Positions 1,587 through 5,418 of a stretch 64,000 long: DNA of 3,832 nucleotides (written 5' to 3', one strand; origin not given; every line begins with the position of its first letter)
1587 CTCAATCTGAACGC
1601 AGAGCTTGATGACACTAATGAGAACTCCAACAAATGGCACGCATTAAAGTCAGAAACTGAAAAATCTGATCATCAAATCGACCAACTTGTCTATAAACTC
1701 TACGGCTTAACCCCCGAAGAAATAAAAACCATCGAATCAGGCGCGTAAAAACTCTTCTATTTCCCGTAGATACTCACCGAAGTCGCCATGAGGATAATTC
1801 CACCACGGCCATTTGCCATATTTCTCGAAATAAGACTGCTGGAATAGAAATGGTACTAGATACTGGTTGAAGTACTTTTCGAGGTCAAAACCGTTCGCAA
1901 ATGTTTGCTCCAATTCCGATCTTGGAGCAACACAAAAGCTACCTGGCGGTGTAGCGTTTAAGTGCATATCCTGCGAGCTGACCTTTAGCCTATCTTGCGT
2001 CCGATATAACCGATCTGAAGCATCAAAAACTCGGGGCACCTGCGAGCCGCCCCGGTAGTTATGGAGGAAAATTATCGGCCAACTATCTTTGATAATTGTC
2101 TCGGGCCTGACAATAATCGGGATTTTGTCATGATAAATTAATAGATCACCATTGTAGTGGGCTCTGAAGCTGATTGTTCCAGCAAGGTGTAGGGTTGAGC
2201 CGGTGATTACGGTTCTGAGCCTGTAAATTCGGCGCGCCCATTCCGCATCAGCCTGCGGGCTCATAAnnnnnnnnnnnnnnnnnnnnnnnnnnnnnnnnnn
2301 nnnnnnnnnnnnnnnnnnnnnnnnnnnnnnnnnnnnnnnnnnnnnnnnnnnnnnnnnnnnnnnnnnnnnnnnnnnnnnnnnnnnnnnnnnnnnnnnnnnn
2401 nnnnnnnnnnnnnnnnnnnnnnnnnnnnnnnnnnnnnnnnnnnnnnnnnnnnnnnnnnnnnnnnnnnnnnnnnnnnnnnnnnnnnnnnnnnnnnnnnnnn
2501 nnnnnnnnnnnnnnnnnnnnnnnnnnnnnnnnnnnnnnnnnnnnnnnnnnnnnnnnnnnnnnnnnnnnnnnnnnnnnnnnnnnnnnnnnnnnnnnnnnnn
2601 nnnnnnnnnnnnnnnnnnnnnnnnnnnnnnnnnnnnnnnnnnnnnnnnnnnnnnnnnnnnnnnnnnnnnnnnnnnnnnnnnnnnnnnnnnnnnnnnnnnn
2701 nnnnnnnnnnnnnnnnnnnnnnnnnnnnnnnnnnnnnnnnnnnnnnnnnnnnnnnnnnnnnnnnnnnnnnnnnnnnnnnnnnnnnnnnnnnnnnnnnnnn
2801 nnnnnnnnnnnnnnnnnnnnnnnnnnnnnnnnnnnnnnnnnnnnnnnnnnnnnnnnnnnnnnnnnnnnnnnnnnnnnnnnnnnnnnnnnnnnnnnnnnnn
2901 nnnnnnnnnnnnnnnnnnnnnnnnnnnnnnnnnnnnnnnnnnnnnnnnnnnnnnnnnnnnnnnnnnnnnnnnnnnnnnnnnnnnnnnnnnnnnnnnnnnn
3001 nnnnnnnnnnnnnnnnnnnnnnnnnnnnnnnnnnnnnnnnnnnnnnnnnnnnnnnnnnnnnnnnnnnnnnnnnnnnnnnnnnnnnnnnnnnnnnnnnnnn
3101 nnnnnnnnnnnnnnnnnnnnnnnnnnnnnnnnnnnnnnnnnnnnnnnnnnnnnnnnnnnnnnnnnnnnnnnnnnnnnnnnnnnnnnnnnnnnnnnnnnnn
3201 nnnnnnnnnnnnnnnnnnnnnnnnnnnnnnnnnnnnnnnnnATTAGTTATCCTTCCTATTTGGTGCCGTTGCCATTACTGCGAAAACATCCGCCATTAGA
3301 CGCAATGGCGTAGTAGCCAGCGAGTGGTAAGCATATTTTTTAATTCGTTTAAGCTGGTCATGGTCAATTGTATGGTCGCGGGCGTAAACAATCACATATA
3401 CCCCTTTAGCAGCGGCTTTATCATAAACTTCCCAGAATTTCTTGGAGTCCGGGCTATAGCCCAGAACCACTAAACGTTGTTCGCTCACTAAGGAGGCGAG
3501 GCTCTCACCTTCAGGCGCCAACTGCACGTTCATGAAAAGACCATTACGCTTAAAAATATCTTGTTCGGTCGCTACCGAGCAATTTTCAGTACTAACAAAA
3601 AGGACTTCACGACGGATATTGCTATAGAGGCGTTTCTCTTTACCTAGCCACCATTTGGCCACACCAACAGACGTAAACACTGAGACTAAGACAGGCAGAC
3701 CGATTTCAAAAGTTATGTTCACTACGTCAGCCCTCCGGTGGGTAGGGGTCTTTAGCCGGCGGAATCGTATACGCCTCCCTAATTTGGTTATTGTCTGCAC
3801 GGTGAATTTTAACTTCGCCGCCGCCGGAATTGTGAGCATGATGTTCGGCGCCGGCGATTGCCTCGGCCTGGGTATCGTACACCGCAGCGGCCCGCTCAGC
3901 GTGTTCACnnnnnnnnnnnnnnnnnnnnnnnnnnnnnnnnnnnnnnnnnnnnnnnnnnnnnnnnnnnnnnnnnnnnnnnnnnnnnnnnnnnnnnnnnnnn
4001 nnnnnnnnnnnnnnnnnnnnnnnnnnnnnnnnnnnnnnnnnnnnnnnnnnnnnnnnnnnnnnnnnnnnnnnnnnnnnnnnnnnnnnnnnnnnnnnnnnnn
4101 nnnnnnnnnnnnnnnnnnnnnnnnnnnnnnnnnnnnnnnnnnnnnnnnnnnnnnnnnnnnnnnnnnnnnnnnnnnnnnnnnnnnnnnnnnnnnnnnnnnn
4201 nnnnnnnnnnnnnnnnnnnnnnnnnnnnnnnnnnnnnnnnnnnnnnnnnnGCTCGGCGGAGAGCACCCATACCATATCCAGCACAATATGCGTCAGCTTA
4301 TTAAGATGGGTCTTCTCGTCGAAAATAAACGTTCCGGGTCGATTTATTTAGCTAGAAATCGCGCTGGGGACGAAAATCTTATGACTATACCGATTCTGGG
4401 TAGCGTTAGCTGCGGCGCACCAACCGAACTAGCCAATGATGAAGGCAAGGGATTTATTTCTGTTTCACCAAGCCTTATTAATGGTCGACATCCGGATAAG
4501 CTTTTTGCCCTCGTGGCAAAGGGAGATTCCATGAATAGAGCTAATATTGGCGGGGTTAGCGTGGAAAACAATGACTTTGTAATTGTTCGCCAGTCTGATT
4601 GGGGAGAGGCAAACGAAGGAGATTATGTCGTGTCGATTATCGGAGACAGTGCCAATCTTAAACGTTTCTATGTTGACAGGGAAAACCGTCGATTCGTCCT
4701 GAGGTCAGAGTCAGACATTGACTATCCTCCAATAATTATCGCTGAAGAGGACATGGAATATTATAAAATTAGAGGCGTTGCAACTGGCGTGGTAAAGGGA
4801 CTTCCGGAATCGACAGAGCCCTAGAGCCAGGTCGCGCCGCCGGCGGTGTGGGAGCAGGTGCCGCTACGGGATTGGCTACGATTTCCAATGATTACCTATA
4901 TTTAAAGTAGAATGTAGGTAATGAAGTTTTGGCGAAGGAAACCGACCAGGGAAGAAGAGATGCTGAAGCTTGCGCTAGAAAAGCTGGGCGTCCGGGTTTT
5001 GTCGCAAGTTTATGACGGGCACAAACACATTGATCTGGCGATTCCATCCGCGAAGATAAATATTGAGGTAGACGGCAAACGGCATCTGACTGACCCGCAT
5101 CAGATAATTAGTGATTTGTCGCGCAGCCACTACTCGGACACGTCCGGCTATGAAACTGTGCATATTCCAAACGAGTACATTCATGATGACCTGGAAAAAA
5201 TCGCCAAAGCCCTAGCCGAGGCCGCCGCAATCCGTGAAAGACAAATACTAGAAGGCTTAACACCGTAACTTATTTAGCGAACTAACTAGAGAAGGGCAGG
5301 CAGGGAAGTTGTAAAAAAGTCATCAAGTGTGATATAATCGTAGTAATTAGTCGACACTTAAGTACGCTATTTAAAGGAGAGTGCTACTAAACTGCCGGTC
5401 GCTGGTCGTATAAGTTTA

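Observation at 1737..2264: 175-aa protein carries a eukaryote-like E2 active-site motif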

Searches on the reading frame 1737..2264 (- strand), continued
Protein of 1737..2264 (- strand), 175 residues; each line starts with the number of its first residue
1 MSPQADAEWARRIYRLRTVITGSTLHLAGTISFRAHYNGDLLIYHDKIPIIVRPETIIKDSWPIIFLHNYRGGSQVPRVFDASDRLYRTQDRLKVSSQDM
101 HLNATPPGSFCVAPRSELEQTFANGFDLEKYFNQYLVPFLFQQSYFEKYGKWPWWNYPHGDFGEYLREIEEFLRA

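Call 59: list_cluster_members(proteins=[P0001, P0157, P0007])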
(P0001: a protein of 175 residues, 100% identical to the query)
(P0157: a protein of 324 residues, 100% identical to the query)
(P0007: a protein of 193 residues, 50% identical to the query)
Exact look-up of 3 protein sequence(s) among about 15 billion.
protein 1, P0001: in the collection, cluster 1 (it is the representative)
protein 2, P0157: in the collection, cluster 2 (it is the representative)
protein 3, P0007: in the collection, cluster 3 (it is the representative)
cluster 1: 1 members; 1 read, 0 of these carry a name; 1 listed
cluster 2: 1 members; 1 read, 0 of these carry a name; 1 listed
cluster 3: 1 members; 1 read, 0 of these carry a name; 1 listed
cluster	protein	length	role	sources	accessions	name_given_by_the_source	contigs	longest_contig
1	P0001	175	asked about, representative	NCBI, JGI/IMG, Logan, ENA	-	-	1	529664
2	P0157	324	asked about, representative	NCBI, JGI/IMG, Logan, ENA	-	-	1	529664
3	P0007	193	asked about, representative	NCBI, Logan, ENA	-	-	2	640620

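Call 74: find_related_loci(query=A1, collection=metagenome_contigs, flank=3000)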
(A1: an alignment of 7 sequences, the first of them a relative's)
Query A1 (175 aa) in metagenome_contigs; peptide patterns used: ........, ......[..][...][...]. (x = any residue, [..] = any of these).
599 stretches matched a pattern, but none encodes a relative of the query by tblastn (E <= 1e-3).

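Call 77: find_related_loci(query=A4, collection=metagenome_contigs, flank=3000)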
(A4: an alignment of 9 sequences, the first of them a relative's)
Query A4 (175 aa) in metagenome_contigs; peptide patterns used: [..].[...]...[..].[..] (x = any residue, [..] = any of these).
599 stretches matched a pattern, but none encodes a relative of the query by tblastn (E <= 1e-3).

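Call 78: find_related_loci(query=A4, collection=viral_contigs, flank=4000)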
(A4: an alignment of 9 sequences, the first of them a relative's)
Query A4 (175 aa) in viral_contigs; peptide patterns used: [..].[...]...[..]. (x = any residue, [..] = any of these).
430 stretches matched a pattern, but none encodes a relative of the query by tblastn (E <= 1e-3).

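Call 88: search_protein_families(library=padloc, proteins=[P0007, P0005], max_evalue=0.01)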
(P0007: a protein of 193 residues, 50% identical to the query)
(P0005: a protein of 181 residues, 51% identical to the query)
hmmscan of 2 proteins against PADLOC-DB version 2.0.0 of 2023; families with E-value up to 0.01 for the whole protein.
P0007 (193 aa): 7 families
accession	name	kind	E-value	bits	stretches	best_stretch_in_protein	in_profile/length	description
PDLC00871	E2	-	2.1e-12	45.3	1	63-178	47-141/241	E2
PDLC00872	E2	-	2.5e-11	41.5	1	55-178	34-138/216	E2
PDLC00865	E2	-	3.1e-11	41.1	1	47-178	31-141/219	E2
PDLC00870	E2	-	7.9e-07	27.3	1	122-172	88-138/223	E2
PDLC00859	E2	-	0.00051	17.6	1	63-178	46-143/221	E2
PDLC00861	E2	-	0.0063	14.1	0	140-178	110-146/232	E2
PDLC00833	E1-E2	-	0.0073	13.8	0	121-178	87-142/222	E1-E2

P0005 (181 aa): 7 families
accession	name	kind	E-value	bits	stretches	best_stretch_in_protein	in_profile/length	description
PDLC00865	E2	-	1.9e-10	38.5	1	80-171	64-141/219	E2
PDLC00871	E2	-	1.2e-09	36.2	1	64-171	50-141/241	E2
PDLC00872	E2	-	4e-09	34.3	1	64-171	44-138/216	E2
PDLC00833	E1-E2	-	6e-07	27.2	1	74-168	59-139/222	E1-E2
PDLC00859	E2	-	0.00051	17.7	1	78-171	63-143/221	E2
PDLC00861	E2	-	0.00055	17.5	1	103-170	85-145/232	E2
PDLC00870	E2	-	0.00076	17.6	0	114-169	85-140/223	E2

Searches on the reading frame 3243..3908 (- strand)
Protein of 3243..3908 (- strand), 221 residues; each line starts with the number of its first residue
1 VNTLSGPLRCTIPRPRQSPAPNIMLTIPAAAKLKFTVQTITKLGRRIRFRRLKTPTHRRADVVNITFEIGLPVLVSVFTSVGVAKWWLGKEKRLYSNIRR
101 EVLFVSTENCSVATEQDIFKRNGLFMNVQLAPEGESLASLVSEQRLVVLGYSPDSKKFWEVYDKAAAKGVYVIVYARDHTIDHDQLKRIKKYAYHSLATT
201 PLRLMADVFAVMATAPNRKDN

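Call 3: search_protein_families(library=pfam, proteins=[window:3243-3908:-], max_evalue=1)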
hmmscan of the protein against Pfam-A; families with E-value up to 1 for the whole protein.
window:3243-3908:- (221 aa): 1 family
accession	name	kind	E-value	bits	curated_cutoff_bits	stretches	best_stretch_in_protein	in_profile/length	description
PF16904.10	PurL_C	-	0.11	13.3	27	1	80-130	11-65/94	Phosphoribosylformylglycinamidine synthase II C-terminus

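Call 4: search_protein_families(library=padloc, proteins=[window:3243-3908:-], max_evalue=1)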
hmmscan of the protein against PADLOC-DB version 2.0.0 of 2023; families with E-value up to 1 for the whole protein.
window:3243-3908:- (221 aa): 2 families
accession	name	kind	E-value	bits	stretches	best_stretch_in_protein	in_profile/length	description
PDLC01057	C3a59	-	9.4e-14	49.8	1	81-215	32-163/167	trans-membrane (TM)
PDLC00664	Effector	-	0.00034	18.7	1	108-216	60-170/174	1TM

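Call 5: search_protein_families(library=ncbifam, proteins=[window:3243-3908:-], max_evalue=1)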
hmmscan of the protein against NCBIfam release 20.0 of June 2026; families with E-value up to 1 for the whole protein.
window:3243-3908:- (221 aa): 0 families

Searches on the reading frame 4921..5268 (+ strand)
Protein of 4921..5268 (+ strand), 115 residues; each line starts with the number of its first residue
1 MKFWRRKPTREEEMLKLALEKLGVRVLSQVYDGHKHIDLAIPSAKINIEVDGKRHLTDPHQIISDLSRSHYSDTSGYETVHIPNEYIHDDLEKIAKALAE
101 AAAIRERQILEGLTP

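Call 3: search_protein_families(library=pfam, proteins=[window:4921-5268:+], max_evalue=1)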
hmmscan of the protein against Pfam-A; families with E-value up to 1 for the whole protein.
window:4921-5268:+ (115 aa): 5 families
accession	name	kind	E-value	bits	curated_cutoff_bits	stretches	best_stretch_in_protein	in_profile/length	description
PF18741.7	MTES_1575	-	1.7e-06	28.5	38.2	1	15-98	5-92/96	REase_MTES_1575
PF04480.18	DUF559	-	5.5e-06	26.7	20.6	1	5-99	11-105/109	Protein of unknown function (DUF559)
PF18755.6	RAMA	-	0.037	14.4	35.2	1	13-82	23-88/107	Restriction Enzyme Adenine Methylase Associated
PF18742.7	DpnII-MboI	-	0.063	13.3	27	1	26-79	57-112/150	REase_DpnII-MboI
PF04837.17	MbeB_N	-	0.15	12.8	22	1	12-41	23-52/52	MbeB-like, N-term conserved region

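Call 4: search_protein_families(library=padloc, proteins=[window:4921-5268:+], max_evalue=1)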
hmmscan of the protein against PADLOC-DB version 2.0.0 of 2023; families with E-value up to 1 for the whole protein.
window:4921-5268:+ (115 aa): 2 families
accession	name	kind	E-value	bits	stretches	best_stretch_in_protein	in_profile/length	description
PDLC03210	mREase_II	-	0.0059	14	1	37-101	55-118/294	Type II methyl-directed restriction enzyme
PDLC02868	DpdF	-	0.052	9.2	1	35-86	82-132/1078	DpdF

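Call 5: search_protein_families(library=ncbifam, proteins=[window:4921-5268:+], max_evalue=1)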
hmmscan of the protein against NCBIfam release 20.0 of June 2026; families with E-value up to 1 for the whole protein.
window:4921-5268:+ (115 aa): 1 family
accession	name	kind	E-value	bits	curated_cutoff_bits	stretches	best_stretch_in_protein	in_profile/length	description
TIGR00632.1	vsr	subfamily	0.022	15.1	97.85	1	1-53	14-66/119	DNA mismatch endonuclease Vsr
